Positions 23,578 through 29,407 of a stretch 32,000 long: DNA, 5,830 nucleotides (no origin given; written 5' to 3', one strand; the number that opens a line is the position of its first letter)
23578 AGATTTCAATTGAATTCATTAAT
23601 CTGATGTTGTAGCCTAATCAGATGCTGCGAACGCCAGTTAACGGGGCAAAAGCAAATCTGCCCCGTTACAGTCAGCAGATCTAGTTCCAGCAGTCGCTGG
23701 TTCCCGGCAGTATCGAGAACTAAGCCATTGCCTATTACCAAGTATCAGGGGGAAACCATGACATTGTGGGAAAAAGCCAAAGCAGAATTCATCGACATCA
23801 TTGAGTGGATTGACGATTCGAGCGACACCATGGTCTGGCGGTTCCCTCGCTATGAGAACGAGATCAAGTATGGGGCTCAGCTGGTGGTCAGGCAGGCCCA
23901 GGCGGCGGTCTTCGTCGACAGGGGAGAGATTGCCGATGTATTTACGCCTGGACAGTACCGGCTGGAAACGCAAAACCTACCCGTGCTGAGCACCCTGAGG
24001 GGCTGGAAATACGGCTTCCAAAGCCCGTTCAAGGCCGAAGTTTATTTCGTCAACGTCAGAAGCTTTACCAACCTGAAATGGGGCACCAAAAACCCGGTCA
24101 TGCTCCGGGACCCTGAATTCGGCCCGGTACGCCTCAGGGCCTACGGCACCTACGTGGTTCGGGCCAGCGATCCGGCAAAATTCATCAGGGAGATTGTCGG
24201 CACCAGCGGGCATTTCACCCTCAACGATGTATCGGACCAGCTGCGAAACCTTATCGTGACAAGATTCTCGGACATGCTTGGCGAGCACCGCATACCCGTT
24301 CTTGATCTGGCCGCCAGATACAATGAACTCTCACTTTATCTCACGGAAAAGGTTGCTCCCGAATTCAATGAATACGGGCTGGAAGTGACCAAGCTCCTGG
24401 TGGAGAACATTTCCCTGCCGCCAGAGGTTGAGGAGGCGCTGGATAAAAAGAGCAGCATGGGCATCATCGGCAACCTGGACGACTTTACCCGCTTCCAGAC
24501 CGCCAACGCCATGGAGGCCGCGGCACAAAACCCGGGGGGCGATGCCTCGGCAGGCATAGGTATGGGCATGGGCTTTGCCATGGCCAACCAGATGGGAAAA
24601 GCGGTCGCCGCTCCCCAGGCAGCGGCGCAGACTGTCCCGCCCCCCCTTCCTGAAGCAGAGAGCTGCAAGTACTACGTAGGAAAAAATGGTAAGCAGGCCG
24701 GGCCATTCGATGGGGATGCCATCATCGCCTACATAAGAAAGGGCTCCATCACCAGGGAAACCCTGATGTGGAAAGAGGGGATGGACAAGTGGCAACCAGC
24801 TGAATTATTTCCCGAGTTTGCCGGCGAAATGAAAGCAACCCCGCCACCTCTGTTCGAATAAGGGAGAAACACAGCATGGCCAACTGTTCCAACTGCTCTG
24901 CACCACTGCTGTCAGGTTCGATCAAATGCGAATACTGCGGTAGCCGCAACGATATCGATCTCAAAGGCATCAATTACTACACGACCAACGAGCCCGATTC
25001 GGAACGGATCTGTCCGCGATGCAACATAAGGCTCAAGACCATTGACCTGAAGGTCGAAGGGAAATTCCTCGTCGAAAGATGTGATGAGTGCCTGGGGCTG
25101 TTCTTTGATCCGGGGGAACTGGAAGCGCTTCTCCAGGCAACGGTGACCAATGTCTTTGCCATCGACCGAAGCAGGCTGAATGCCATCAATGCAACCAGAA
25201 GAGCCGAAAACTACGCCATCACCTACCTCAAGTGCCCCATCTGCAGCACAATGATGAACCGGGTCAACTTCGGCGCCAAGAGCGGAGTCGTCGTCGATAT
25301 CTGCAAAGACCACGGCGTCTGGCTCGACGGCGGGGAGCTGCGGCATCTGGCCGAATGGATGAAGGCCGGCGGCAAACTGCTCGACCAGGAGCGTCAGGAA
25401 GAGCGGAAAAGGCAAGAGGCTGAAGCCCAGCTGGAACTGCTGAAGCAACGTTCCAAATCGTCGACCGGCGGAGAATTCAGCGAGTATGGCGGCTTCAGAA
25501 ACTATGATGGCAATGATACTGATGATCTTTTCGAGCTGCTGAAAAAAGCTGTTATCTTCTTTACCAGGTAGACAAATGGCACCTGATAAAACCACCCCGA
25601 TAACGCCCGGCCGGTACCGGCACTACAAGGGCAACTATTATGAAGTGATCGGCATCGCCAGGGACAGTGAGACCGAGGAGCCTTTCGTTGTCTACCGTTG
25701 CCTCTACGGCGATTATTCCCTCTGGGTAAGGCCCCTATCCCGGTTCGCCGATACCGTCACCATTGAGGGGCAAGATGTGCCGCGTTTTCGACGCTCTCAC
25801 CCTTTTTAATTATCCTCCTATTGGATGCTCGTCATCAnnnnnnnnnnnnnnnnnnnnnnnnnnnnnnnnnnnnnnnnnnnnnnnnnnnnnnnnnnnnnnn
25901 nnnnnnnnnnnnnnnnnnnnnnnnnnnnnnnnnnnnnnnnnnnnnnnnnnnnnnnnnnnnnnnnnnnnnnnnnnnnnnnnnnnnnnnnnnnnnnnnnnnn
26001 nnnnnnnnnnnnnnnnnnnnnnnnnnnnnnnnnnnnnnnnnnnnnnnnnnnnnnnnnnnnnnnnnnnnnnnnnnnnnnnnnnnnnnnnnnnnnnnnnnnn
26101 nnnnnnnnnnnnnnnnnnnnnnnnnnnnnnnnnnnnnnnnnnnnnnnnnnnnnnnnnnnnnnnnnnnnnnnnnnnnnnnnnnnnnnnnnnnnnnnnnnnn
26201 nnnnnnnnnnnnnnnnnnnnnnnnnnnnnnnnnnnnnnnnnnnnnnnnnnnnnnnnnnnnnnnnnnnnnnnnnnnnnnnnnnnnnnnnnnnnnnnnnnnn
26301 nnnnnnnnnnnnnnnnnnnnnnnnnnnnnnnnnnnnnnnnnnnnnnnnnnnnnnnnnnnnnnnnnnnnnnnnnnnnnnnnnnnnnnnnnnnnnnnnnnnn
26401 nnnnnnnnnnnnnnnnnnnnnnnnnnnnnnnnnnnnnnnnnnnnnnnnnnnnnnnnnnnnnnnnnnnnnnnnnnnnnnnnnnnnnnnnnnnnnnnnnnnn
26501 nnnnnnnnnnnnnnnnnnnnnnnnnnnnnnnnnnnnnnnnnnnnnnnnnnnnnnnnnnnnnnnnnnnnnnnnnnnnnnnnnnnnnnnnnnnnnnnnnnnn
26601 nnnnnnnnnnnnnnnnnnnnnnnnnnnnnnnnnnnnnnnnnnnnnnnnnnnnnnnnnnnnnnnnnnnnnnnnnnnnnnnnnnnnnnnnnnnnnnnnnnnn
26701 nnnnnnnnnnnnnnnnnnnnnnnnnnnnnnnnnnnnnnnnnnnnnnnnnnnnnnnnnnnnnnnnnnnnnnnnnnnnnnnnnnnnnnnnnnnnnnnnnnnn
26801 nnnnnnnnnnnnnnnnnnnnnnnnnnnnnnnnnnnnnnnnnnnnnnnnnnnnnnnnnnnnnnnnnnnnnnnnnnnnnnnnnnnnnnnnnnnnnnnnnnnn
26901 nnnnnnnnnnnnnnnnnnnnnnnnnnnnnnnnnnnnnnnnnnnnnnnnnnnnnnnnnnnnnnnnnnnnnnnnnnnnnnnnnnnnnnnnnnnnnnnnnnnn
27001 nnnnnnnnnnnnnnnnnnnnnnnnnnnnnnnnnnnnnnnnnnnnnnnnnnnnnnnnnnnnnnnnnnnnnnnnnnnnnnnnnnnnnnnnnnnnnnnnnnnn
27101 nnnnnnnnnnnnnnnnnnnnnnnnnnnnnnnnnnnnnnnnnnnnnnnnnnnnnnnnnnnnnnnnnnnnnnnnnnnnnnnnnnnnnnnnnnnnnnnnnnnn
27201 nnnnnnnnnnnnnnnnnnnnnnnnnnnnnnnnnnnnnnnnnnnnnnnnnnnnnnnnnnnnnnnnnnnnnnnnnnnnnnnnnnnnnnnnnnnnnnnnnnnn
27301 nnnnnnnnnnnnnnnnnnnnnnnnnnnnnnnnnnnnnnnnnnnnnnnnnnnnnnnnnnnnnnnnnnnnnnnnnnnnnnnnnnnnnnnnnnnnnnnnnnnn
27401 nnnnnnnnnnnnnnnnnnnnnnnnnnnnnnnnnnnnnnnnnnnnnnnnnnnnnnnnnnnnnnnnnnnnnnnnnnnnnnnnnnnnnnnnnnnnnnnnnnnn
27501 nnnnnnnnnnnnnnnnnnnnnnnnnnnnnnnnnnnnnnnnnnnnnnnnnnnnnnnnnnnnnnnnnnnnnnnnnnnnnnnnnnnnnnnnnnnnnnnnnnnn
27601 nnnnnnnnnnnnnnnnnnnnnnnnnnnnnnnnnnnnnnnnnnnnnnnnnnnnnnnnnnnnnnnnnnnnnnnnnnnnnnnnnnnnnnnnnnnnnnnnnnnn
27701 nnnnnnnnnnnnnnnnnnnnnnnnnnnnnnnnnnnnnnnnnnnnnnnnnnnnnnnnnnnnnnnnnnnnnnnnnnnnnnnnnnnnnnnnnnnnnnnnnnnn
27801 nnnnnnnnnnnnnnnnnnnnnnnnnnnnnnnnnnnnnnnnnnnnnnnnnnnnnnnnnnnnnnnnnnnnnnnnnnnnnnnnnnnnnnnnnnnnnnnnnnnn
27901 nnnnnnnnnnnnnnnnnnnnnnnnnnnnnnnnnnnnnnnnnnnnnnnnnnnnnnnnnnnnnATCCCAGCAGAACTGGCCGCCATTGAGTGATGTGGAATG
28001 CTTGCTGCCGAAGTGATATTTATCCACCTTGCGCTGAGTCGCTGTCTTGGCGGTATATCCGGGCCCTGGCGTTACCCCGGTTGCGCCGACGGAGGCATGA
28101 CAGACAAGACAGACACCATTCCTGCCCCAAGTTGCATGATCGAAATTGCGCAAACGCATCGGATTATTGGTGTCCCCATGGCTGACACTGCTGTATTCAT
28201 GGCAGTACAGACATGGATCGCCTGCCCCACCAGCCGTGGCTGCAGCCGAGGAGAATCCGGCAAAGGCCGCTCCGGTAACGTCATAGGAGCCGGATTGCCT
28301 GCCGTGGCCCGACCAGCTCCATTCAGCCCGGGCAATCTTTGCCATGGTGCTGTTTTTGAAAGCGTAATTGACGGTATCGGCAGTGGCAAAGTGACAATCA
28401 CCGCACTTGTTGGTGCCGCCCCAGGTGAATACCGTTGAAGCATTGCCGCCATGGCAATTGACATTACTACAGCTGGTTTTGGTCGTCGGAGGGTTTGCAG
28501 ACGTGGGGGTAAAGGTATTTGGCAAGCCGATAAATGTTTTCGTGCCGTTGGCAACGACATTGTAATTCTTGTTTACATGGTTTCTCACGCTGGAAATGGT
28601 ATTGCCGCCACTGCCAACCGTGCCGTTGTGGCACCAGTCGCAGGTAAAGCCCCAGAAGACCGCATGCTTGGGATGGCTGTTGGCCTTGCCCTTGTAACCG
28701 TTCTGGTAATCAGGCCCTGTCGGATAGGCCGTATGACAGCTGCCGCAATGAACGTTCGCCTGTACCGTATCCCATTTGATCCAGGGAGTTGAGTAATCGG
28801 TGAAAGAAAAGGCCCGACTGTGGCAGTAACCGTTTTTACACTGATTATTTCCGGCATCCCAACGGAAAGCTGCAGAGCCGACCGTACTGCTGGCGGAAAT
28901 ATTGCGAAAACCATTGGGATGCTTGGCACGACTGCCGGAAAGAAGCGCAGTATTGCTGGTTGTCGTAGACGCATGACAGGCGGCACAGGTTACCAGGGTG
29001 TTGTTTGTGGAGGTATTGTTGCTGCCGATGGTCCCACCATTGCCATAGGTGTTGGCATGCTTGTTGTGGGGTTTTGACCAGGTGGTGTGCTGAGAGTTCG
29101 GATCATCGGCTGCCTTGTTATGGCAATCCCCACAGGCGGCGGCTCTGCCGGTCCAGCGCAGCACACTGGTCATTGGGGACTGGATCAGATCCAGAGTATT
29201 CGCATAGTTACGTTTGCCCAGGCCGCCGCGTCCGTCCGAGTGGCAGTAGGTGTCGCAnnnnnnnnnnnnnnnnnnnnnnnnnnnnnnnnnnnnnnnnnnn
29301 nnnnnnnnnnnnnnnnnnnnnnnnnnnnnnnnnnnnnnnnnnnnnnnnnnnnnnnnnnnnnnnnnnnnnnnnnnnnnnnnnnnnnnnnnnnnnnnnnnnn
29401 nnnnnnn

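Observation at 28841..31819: Hierarchical repeat architecture in the cytochrome: haem triads, 12-haem modules, and a duplicated module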

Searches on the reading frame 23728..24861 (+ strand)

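Call 24: search_protein_families(library=pfam, proteins=[window:23728-24861:+], max_evalue=0.001)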
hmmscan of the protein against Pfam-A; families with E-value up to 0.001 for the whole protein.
window:23728-24861:+ (377 aa): 3 families
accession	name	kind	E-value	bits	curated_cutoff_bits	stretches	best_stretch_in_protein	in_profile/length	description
PF13421.11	Band_7_1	-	5.6e-107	356.6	24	1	36-246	1-211/211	SPFH domain-Band 7 family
PF14237.11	GYF_2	-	3.8e-18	65.4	25.8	1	315-364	1-50/50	GYF domain 2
PF01145.31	Band_7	-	3.6e-16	60.2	23.6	1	53-244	2-161/176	SPFH domain / Band 7 family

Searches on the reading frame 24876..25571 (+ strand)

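Call 24: search_protein_families(library=pfam, proteins=[window:24876-25571:+], max_evalue=0.001)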
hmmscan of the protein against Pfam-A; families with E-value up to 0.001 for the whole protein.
window:24876-25571:+ (231 aa): 3 families
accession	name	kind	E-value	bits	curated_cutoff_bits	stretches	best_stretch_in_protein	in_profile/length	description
PF13453.11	Zn_ribbon_TFIIB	-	1.5e-18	66.4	22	2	45-87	1-40/41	Transcription factor zinc-finger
PF12773.13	DZR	-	7.9e-05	23.2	27.3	0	4-24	1-21/45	Double zinc ribbon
PF13248.11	Zn_ribbon_3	-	0.00056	19.7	27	1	1-24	2-25/26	zinc-ribbon domain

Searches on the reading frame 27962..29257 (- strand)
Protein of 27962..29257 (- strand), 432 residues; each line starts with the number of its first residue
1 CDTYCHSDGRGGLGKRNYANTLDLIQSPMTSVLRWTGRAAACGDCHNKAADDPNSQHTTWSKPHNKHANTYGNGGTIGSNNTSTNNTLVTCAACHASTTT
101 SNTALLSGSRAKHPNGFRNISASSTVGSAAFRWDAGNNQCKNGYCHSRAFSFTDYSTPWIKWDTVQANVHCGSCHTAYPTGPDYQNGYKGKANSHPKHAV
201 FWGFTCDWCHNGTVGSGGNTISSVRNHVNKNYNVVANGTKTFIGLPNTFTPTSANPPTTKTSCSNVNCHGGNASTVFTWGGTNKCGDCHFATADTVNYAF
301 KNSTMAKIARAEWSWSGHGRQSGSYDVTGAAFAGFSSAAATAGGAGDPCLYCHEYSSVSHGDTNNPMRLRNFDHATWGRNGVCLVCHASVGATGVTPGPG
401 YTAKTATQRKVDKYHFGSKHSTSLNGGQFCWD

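Call 59: find_related_loci(query=window:27962-29257:-, collection=genome_contigs, flank=10000)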
Query window:27962-29257:- (432 aa) in genome_contigs; peptide patterns used: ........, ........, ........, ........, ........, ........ (x = any residue, [..] = any of these).
41 stretches matched a pattern; 18 encode a relative of the query (tblastn E <= 1e-3); 18 distinct loci.
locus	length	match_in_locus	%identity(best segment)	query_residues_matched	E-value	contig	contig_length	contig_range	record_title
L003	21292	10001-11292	98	1-432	0e+0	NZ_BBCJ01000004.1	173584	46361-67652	Geotalea toluenoxydans JCM 15764, whole genome shotgun sequence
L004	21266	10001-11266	72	1-432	0e+0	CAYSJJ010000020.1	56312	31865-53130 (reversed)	MAG TPA_asm: uncultured Geobacter sp. isolate binchicken_co158_41 genome assembly, contig: NODE_487_length_56312_cov_5.6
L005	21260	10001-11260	72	1-432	0e+0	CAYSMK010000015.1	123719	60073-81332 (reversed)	MAG TPA_asm: uncultured Geobacter sp. isolate binchicken_co269_58 genome assembly, contig: NODE_148_length_123719_cov_23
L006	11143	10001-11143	70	1-395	0e+0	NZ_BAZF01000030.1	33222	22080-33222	Geobacter sp. OR-1, whole genome shotgun sequence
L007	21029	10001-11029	40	33-432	8e-64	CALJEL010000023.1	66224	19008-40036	MAG: uncultured bacterium isolate S1_Bin_METABAT__318_1 genome assembly, contig: c_000003547976, whole genome shotgun se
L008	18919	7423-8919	36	3-432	4e-51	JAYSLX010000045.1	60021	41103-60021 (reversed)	MAG: Geobacteraceae bacterium isolate GFS_10510 GFS_10510_44, whole genome shotgun sequence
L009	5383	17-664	44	204-432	2e-50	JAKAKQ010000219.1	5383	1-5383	MAG: Nitrospirae bacterium isolate WY4.bin7 NODE_20157_length_5383_cov_1.640411, whole genome shotgun sequence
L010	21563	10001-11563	35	1-432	5e-46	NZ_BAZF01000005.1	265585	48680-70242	Geobacter sp. OR-1, whole genome shotgun sequence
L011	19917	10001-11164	34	35-432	2e-37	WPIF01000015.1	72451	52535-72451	MAG: Nitrospirae bacterium isolate X2_MetaBAT.7 scaffold_128, whole genome shotgun sequence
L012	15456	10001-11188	33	3-432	2e-36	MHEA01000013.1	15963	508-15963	MAG: Nitrospirae bacterium GWC2_57_9 gwc2_scaffold_10948, whole genome shotgun sequence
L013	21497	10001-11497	33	42-432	1e-35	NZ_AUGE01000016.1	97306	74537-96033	Citrifermentans bremense R1 K419DRAFT_scaffold00014.14_C, whole genome shotgun sequence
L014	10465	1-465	49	279-432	9e-35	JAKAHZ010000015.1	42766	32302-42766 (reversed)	MAG: Nitrospirae bacterium isolate WY3.bin154 NODE_1252_length_42766_cov_1.570065, whole genome shotgun sequence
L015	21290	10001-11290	35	3-432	4e-49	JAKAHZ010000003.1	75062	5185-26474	MAG: Nitrospirae bacterium isolate WY3.bin154 NODE_481_length_75062_cov_1.549703, whole genome shotgun sequence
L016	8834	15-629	40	206-432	3e-31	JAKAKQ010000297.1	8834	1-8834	MAG: Nitrospirae bacterium isolate WY4.bin7 NODE_10264_length_8834_cov_1.628345, whole genome shotgun sequence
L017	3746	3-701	39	192-432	9e-27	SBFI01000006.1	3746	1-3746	MAG: Acidobacteria bacterium isolate M0029 scaffold_68186_1, whole genome shotgun sequence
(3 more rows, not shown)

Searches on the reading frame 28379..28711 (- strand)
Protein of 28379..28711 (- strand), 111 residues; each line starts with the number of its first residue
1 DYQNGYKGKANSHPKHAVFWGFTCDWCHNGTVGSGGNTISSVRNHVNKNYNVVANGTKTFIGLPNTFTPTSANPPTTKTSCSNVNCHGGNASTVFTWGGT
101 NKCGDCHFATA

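Call 38: search_protein_families(library=pfam, max_evalue=0.1, proteins=[window:28379-28711:-])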
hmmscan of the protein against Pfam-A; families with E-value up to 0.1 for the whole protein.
seq(111 aa): 2 families
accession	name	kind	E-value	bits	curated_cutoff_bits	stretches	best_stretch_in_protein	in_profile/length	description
PF14522.11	Cytochrome_C7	-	1.6e-05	25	24.8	1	11-107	3-66/67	Cytochrome c7 and related cytochrome c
PF09698.15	GSu_C4xC__C2xCH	-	0.005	18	21.7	1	80-107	1-36/36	Geobacter CxxxxCH...CXXCH motif (GSu_C4xC__C2xCH)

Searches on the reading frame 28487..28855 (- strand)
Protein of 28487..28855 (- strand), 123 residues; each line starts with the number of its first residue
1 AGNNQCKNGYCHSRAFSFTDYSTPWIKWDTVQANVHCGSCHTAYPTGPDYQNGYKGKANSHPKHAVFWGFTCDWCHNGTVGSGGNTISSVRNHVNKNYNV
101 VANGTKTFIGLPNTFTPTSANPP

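Call 39: search_protein_families(library=pfam, max_evalue=0.1, proteins=[window:28487-28855:-])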
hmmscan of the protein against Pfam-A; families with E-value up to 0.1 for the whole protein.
seq(123 aa): 3 families
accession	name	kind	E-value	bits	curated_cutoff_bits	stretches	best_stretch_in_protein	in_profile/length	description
PF14522.11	Cytochrome_C7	-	6.7e-06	26.3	24.8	1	4-43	14-50/67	Cytochrome c7 and related cytochrome c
PF09698.15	GSu_C4xC__C2xCH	-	7.6e-06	27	21.7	1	5-41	1-36/36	Geobacter CxxxxCH...CXXCH motif (GSu_C4xC__C2xCH)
PF14537.11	Cytochrom_c3_2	-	0.045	14.7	25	0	28-78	20-66/79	Cytochrome c3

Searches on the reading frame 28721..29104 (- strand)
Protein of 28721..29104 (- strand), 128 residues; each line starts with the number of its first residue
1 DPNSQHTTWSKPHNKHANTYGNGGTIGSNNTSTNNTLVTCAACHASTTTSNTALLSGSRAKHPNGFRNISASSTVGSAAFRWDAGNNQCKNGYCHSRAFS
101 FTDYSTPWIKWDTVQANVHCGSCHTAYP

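Call 38: search_protein_families(library=pfam, max_evalue=0.1, proteins=[window:28721-29104:-])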
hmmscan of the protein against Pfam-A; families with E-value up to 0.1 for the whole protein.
seq(128 aa): 3 families
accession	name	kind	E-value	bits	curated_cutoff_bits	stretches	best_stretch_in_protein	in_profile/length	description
PF09698.15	GSu_C4xC__C2xCH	-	8.2e-06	26.9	21.7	1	88-124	1-36/36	Geobacter CxxxxCH...CXXCH motif (GSu_C4xC__C2xCH)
PF14522.11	Cytochrome_C7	-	0.00021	21.5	24.8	1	31-125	7-67/67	Cytochrome c7 and related cytochrome c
PF22113.1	Mtrc-MtrF_II-IV_dom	-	0.097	12.6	30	0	13-126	57-165/176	Outer membrane cytochrome MtrC/MtrF-like, domains II/IV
